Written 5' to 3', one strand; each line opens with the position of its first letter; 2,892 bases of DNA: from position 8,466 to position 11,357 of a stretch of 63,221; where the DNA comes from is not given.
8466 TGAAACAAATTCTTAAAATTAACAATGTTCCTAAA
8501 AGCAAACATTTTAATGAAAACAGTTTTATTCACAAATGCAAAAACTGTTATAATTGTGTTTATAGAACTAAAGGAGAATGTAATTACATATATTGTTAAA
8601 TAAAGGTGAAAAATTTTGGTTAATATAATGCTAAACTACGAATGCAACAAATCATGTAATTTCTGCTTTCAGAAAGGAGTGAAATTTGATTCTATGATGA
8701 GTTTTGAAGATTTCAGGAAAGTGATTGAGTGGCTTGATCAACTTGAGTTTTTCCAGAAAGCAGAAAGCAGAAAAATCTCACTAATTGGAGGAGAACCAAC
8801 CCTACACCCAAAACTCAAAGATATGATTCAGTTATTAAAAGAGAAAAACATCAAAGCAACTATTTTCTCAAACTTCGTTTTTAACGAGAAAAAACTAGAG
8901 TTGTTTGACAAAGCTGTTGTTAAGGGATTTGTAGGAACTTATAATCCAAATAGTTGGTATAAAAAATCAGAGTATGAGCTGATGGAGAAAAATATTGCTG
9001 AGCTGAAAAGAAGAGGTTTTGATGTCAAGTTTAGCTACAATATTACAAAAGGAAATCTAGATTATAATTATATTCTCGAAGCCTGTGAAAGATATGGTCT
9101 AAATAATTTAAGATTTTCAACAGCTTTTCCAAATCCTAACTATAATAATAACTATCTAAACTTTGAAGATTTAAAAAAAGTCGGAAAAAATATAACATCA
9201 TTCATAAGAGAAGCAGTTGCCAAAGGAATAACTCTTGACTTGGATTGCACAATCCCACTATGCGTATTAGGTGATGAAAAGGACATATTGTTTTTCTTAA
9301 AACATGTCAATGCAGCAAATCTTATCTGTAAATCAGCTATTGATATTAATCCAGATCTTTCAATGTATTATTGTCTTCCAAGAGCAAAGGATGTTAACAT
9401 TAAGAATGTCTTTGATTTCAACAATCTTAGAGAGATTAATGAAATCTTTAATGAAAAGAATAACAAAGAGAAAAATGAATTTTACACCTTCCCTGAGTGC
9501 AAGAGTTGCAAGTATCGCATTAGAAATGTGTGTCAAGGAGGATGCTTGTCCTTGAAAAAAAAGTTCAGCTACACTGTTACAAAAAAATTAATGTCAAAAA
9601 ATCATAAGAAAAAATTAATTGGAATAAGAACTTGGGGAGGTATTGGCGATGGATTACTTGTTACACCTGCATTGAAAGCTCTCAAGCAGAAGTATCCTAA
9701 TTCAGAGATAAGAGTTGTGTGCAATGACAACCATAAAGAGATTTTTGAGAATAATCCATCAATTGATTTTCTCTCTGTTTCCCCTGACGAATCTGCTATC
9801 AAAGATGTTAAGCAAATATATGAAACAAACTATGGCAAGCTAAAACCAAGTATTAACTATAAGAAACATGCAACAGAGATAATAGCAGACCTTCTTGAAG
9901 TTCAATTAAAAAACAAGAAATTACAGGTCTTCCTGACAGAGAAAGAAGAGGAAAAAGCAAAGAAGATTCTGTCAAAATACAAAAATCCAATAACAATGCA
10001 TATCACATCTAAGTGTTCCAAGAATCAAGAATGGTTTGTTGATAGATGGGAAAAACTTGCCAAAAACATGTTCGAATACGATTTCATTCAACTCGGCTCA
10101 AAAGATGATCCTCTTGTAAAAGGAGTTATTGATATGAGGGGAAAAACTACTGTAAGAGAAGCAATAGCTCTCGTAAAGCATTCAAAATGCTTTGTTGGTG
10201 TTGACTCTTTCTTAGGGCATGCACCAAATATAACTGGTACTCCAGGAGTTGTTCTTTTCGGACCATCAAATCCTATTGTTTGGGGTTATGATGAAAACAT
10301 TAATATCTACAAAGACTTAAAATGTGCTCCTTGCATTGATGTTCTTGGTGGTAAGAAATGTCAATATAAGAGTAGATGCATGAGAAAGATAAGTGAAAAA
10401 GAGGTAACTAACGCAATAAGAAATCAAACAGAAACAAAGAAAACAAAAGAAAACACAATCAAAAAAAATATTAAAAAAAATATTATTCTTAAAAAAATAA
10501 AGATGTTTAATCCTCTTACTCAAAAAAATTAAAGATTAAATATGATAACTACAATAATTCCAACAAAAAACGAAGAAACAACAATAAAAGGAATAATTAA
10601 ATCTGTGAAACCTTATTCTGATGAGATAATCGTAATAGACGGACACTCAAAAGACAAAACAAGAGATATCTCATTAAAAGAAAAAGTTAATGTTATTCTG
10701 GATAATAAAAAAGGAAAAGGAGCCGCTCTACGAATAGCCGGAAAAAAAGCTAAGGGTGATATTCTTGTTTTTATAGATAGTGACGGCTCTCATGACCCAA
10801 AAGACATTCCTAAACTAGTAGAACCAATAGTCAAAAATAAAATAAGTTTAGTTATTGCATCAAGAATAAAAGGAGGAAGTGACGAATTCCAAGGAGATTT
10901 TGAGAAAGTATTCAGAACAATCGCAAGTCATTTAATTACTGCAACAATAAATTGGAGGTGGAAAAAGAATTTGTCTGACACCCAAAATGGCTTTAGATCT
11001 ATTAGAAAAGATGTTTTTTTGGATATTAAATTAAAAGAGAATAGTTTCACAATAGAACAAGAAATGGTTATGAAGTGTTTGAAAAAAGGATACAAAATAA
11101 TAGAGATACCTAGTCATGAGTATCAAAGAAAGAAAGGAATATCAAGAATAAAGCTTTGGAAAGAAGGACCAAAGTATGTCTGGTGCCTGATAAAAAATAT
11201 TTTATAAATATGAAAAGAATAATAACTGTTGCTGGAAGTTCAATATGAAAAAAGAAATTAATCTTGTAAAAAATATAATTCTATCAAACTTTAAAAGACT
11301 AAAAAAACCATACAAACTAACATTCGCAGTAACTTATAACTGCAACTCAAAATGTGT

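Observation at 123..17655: Radical-SAM super-cluster: nine rSAM genes, two HxsD-like genes and three glycosyltransferases in 17.6 kb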

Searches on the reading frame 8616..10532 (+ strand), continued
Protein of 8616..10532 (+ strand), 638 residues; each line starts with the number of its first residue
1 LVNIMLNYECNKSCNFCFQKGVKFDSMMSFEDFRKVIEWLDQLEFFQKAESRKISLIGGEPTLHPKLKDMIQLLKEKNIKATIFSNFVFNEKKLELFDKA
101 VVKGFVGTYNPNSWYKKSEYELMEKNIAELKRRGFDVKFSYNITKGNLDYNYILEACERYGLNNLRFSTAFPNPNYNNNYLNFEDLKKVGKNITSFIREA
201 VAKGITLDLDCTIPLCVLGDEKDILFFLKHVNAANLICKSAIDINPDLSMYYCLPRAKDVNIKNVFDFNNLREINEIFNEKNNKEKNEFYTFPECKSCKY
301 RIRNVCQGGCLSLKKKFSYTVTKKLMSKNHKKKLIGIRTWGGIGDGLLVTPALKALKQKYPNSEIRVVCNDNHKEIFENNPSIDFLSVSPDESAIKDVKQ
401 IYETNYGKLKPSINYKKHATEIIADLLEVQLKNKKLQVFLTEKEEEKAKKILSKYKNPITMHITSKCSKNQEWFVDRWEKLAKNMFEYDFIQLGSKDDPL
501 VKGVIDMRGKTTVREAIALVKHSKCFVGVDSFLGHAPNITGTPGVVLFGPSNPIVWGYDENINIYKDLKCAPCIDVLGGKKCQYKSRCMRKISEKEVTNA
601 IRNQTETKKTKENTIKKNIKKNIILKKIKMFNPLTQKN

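Call 34: search_solved_structures(query=window:8616-10532:+, max_evalue=0.01, show_alignments=2)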
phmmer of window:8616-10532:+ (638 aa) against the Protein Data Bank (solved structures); distinct sequences matched with E-value up to 0.01: 7.
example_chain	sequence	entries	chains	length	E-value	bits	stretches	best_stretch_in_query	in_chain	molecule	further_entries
3tov_A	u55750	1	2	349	2.1e-05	26.5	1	341-392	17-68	Glycosyl transferase family 9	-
9dfn_A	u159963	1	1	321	2.9e-05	26.1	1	2-76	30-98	Radical SAM core domain-containing protein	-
9dfu_A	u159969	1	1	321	3.8e-05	25.6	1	2-76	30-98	Radical SAM core domain-containing protein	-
6b4c_A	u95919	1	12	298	0.0075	18.1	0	2-77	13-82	Viperin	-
9dfw_A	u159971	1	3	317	0.0082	17.9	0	2-77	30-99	Radical SAM core domain-containing protein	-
9dgw_A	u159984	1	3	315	0.0083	17.9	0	2-77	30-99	Radical SAM core domain-containing protein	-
7n7i_A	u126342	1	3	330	0.009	17.8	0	2-77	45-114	Viperin-like enzyme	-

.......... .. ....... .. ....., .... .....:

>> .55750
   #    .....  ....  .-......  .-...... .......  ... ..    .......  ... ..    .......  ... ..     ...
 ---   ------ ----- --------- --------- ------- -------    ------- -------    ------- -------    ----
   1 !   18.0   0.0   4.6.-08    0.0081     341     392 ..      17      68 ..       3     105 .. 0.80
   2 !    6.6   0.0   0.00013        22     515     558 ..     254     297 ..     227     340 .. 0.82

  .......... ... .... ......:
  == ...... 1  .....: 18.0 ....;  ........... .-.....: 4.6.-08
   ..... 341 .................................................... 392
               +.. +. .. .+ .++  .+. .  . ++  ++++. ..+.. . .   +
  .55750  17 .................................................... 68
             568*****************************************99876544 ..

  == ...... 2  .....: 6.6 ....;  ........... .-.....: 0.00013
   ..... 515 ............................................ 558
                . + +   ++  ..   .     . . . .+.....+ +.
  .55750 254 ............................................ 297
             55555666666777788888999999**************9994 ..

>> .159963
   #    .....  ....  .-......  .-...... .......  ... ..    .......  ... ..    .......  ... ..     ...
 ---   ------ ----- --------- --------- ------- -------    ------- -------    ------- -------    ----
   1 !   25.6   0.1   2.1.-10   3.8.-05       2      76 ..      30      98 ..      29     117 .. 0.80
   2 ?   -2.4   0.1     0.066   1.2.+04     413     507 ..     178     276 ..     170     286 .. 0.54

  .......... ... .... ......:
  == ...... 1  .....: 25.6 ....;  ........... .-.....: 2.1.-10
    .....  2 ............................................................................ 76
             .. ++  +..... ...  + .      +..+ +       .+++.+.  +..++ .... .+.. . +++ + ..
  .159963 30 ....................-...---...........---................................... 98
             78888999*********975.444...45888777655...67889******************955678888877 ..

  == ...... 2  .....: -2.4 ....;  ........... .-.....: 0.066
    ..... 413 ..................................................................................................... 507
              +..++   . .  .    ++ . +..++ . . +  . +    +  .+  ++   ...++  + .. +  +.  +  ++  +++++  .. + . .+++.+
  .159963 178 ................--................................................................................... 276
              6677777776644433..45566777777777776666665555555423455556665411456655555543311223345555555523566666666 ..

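Call 60: search_protein_families(library=ncbifam, proteins=[L002:4846-5800:+], max_evalue=0.01)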
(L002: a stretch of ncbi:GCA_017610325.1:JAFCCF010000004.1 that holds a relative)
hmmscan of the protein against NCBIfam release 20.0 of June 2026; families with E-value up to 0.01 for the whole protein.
L002:4846-5800:+ (318 aa): 0 families

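Call 62: find_related_loci(query=A6, collection=genome_contigs, flank=10000)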
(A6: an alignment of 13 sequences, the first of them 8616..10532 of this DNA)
Query A6 (638 aa) in genome_contigs; peptide patterns used: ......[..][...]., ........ (x = any residue, [..] = any of these).
49 stretches matched a pattern; 7 encode a relative of the query (tblastn E <= 1e-3); 7 distinct loci.
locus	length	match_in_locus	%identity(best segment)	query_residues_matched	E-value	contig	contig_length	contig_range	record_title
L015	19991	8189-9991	65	1-603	0e+0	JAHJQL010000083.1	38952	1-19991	MAG: Nanoarchaeota archaeon isolate OS_PC_MetaG.mb.107 OS_PC_MetaG.mb.107_k141_693070, whole genome shotgun sequence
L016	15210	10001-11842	56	1-626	0e+0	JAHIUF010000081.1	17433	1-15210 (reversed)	MAG: Nanoarchaeota archaeon isolate MM_PC_MetaG.mb.241 MM_PC_MetaG.mb.241_k141_1854391, whole genome shotgun sequence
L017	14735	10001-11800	44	1-601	9e-163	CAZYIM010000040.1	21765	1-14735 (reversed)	MAG TPA_asm: uncultured Methanosarcinales archaeon isolate SRP077602_co2_322 genome assembly, contig: NODE_3597_length_2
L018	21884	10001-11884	43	1-602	3e-157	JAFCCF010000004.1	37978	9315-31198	MAG: Candidatus Aminicenantes bacterium isolate AB_1215_Bin_51 AB_1215_Bin_51.fna_scaffold_1307, whole genome shotgun se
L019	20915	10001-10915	36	1-314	1e-54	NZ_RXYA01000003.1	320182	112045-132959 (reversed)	Acetobacterium paludosum strain DSM 8237 NODE_3_length_320182_cov_46.1123, whole genome shotgun sequence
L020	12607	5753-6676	34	1-317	6e-51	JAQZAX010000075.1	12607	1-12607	MAG: Anaerocolumna sp. isolate L_E1_T20_B_bin.60 scaffold_4705, whole genome shotgun sequence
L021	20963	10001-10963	29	1-333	1e-46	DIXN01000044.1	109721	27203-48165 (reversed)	MAG TPA_asm: Desulfovibrio sp. UBA6079 UBA6079_contig_508, whole genome shotgun sequence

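Call 72: search_solved_structures(query=A6, max_evalue=1)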
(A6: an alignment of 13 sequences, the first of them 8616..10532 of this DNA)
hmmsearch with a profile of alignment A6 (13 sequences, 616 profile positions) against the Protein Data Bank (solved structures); distinct sequences matched with E-value up to 1: 34.
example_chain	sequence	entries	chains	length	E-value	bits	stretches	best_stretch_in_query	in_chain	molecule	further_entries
3tov_A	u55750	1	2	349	3.3e-08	35.6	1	328-390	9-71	Glycosyl transferase family 9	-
1psw_A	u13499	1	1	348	1.3e-06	30.3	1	501-551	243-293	ADP-HEPTOSE LPS HEPTOSYLTRANSFERASE II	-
9dfn_A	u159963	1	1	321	4.2e-05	25.3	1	2-76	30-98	Radical SAM core domain-containing protein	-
2z2u_A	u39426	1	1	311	4.9e-05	25.1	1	33-99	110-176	UPF0026 protein MJ0257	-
6djt_A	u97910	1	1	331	5.7e-05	24.9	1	33-99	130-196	S-adenosyl-L-methionine-dependent tRNA 4-demethylwyosine synthase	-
7tol_A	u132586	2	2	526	6.4e-05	24.7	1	3-94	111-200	glycerol dibiphytanyl glycerol tetraether - macrocyclic archaeol synthase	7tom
9dfu_A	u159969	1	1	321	9.8e-05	24.1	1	2-76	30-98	Radical SAM core domain-containing protein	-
6efn_A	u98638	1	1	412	0.00011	24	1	6-157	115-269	Sporulation killing factor maturation protein SkfB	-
2gt1_A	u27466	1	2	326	0.00016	23.4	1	413-559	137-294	Lipopolysaccharide heptosyltransferase-1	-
6dfe_A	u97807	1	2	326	0.00016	23.4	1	413-559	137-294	ADP-heptose--LPS heptosyltransferase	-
2h1f_A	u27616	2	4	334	0.00017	23.3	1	413-559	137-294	Lipopolysaccharide heptosyltransferase-1 | Lipopolysaccharide heptosyltransferase 1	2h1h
6b4c_A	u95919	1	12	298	0.00031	22.4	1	2-93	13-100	Viperin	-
9dfw_A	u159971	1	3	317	0.00034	22.3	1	2-88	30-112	Radical SAM core domain-containing protein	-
9dgw_A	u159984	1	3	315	0.00037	22.2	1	2-93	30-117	Radical SAM core domain-containing protein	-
7n7i_A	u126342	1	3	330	0.0004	22.1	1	2-93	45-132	Viperin-like enzyme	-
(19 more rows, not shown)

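Call 82: search_protein_families(library=padloc, proteins=[window:8616-10532:+], max_evalue=0.001)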
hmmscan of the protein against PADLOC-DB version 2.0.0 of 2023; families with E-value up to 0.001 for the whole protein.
window:8616-10532:+ (638 aa): 2 families
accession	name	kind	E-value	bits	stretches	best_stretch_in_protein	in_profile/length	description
PDLC02903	pVip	-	2.5e-14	51.4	1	1-87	1-78/257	Viperins not associated with kinases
PDLC02904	pVip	-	1.5e-11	42.4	1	2-87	5-85/262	Viperins associated with kinases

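Call 90: predict_structure(alignment_id=A6)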
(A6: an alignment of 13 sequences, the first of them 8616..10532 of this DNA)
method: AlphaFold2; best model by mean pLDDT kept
length: 638 residues; sequences in the alignment: 13
mean_pLDDT: 77.1   pTM: 0.49
mean pLDDT of the five models: 77.1, 76.4, 74.0, 72.1, 69.1
residues with pLDDT >= 90: 180; 70-90: 260; 50-70: 139; < 50: 59
segments of 3 or more residues with pLDDT < 50: 286-290, 309-331, 411-414, 576-578, 609-613, 616-618, 629-638
pLDDT, mean of each block of 10 residues (from residue 1): 77 54 73 93 84 79 77 94 84 85 89 86 92 92 88 95 87 65 82 94 91 78 89 64 80 66 78 72 53 60 56 38 35 82 87 85 85 86 89 87 76 60 87 79 88 94 75 86 93 91 93 91 88 79 75 58 65 53 62 86 71 48 51 41
secondary structure, 60 per line:
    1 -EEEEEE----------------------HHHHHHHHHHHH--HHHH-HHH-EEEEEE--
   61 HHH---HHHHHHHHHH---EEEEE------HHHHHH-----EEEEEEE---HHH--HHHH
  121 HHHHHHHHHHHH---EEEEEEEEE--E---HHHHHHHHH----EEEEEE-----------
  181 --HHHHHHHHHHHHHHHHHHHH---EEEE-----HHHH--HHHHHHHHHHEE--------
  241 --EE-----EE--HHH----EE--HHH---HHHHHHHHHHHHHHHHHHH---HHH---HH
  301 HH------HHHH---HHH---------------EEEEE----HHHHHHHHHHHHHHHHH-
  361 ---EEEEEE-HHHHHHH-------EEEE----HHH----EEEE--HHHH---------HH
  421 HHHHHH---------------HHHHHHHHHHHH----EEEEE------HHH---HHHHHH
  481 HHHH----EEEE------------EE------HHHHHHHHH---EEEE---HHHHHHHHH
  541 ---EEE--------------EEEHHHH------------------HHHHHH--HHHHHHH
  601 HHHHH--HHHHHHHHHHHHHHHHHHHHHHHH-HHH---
elements in order: E2-7 H30-41 H44-47 E53-58 H67-76 E80-84 H91-96 E102-108 H117-132 E136-144 H151-159 E164-169 H183-202 E206-209 H215-218 H221-230 H271-289 H299-302 H309-312 E334-338 H343-359 E364-369 H371-377 E385-388 E400-403 H406-409 H419-426 H442-453 E458-462 H475-484 E489-492 H513-521 E525-528 H532-540 E544-546 E561-563 H564-567 H586-591 H594-605 H608-631

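Call 94: fold_search(model_id=the predicted structure, library=pdb)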
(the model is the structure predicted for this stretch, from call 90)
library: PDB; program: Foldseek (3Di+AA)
matches with E <= 10: 1605; with E <= 0.001: 96
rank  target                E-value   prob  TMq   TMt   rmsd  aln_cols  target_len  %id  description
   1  3tov_B                4.9e-13  1.00  0.36  0.62   6.1       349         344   20  The crystal structure of the glycosyl transferase family 9 from Veillonella parvula DSM 2008 (released 2011-09-21)
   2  3tov_A                5.1e-13  1.00  0.34  0.59   7.1       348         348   20  The crystal structure of the glycosyl transferase family 9 from Veillonella parvula DSM 2008 (released 2011-09-21)
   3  1psw                  8.8e-11  1.00  0.35  0.63   5.8       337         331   14  Structure of E. coli ADP-heptose lps heptosyltransferase II (released 2003-07-08)
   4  4rb4_A                4.7e-10  1.00  0.33  0.52   5.8       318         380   16  Crystal structure of dodecameric iron-containing heptosyltransferase TibC in complex with ADP-D-beta-D-heptose at 3.9  (released 2014-11-05)
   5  4rb4_B                8.5e-10  1.00  0.33  0.52   5.1       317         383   15  Crystal structure of dodecameric iron-containing heptosyltransferase TibC in complex with ADP-D-beta-D-heptose at 3.9  (released 2014-11-05)
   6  4rb4_L                1.1e-09  1.00  0.33  0.53   5.4       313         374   16  Crystal structure of dodecameric iron-containing heptosyltransferase TibC in complex with ADP-D-beta-D-heptose at 3.9  (released 2014-11-05)
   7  4rap_B                1.2e-09  1.00  0.34  0.55   5.1       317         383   16  Crystal structure of bacterial iron-containing dodecameric glycosyltransferase TibC from enterotoxigenic E.coli H10407 (released 2014-10-29)
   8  4rap_H                1.6e-09  1.00  0.35  0.55   5.2       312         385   16  Crystal structure of bacterial iron-containing dodecameric glycosyltransferase TibC from enterotoxigenic E.coli H10407 (released 2014-10-29)
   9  4rap_D                1.6e-09  1.00  0.34  0.54   5.5       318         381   16  Crystal structure of bacterial iron-containing dodecameric glycosyltransferase TibC from enterotoxigenic E.coli H10407 (released 2014-10-29)
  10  4rap_J                1.6e-09  1.00  0.35  0.56   4.2       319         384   15  Crystal structure of bacterial iron-containing dodecameric glycosyltransferase TibC from enterotoxigenic E.coli H10407 (released 2014-10-29)
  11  4rap_G                1.9e-09  1.00  0.35  0.55   5.2       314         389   15  Crystal structure of bacterial iron-containing dodecameric glycosyltransferase TibC from enterotoxigenic E.coli H10407 (released 2014-10-29)
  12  4rb4_K                2.3e-09  1.00  0.33  0.51   5.2       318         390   15  Crystal structure of dodecameric iron-containing heptosyltransferase TibC in complex with ADP-D-beta-D-heptose at 3.9  (released 2014-11-05)
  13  4rb4_C                2.4e-09  1.00  0.34  0.53   4.8       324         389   14  Crystal structure of dodecameric iron-containing heptosyltransferase TibC in complex with ADP-D-beta-D-heptose at 3.9  (released 2014-11-05)
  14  4rb4_H                2.5e-09  1.00  0.32  0.51   5.3       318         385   16  Crystal structure of dodecameric iron-containing heptosyltransferase TibC in complex with ADP-D-beta-D-heptose at 3.9  (released 2014-11-05)
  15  4rb4_F                2.5e-09  1.00  0.32  0.51   6.0       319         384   16  Crystal structure of dodecameric iron-containing heptosyltransferase TibC in complex with ADP-D-beta-D-heptose at 3.9  (released 2014-11-05)
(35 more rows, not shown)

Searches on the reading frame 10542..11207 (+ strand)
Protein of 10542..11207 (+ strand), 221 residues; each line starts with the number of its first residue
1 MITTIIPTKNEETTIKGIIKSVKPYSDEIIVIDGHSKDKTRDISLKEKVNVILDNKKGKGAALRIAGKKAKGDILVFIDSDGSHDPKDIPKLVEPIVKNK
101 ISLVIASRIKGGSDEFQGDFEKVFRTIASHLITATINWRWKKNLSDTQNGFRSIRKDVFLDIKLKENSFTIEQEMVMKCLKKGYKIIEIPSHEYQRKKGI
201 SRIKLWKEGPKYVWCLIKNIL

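Call 5: search_protein_families(library=pfam, proteins=[window:10542-11207:+], max_evalue=0.01)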
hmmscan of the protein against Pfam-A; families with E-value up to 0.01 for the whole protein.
window:10542-11207:+ (221 aa): 3 families
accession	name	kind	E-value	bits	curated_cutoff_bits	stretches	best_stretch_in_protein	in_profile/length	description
PF00535.33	Glycos_transf_2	-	8.8e-28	97.8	23.3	1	4-159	2-164/168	Glycosyl transferase family 2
PF10111.15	Glyco_tranf_2_2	-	5.9e-05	23.1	27.3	1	4-105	2-115/276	Glycosyltransferase like family 2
PF13506.12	Glyco_transf_21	-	0.00097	19.1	21.7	1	63-134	22-93/174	Glycosyl transferase family 21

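Call 7: search_protein_families(library=ncbifam, proteins=[window:10542-11207:+], max_evalue=0.01)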
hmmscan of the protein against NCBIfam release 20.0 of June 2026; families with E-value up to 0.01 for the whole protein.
window:10542-11207:+ (221 aa): 20 families
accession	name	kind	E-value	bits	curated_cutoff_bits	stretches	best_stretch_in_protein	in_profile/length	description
TIGR04182.1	glyco_TIGR04182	equivalog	3.6e-37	128.3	325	1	2-214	2-212/293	S-layer glycoprotein N-glycosyltransferase AglJ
NF058614.1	PPMAGASynPpgS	equivalog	4.7e-18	65.4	370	1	4-200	4-207/226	polyprenyl-phospho-N-acetylgalactosaminyl synthase PpgS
NF041391.1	DPhHxTase_Halo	equivalog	8.9e-18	64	375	1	8-205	3-194/213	dolichyl-phosphate hexose transferase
NF010496.0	PRK13915.1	equivalog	1e-15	57.6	262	1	2-105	33-152/307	glucosyl-3-phosphoglycerate synthase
TIGR04283.1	glyco_like_mftF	equivalog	2.7e-15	56.6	182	1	3-100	2-100/221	TIGR04283 family arsenosugar biosynthesis glycosyltransferase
TIGR03965.1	mycofact_glyco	equivalog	3.6e-09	36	280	1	2-110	76-192/467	mycofactocin biosynthesis glycosyltransferase MftF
TIGR03937.1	PgaC_IcaA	equivalog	9.3e-09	34.7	422.3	1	1-99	46-153/407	poly-beta-1,6-N-acetyl-D-glucosamine synthase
NF047683.1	TeichurnBiosyTuaG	equivalog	2.6e-08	33.8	400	1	2-102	8-117/252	teichuronic acid biosynthesis protein TuaG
TIGR03111.1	glyc2_xrt_Gpos1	hypoth_equivalog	3e-08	32.9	363.95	1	2-100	51-160/439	TIGR03111 family XrtG-associated glycosyltransferase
NF007986.1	PRK10714.1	equivalog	3.6e-08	32.8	529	1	6-204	12-211/316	undecaprenyl-phosphate 4-deoxy-4-formamido-L-arabinose transferase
NF047588.1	GlcsyltransPgfSStrep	equivalog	2.8e-07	30.1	500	1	9-135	10-148/308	glycosyltransferase PgfS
NF041875.1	EPS_EpsD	equivalog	1.5e-05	24.6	370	1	5-159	4-167/325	exopolysaccharide biosynthesis glycosyltransferase EpsD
TIGR04195.1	S_glycosyl_SunS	equivalog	2e-05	23.6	350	1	2-125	59-187/421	SunS family peptide S-glycosyltransferase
NF038302.1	EPS_HpsE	equivalog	5.8e-05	22.2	300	1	3-130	4-142/307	hormogonium polysaccharide biosynthesis glycosyltransferase HpsE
TIGR03469.1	HpnB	hypoth_equivalog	0.0005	19.2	379.25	1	2-104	46-168/386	hopene-associated glycosyltransferase HpnB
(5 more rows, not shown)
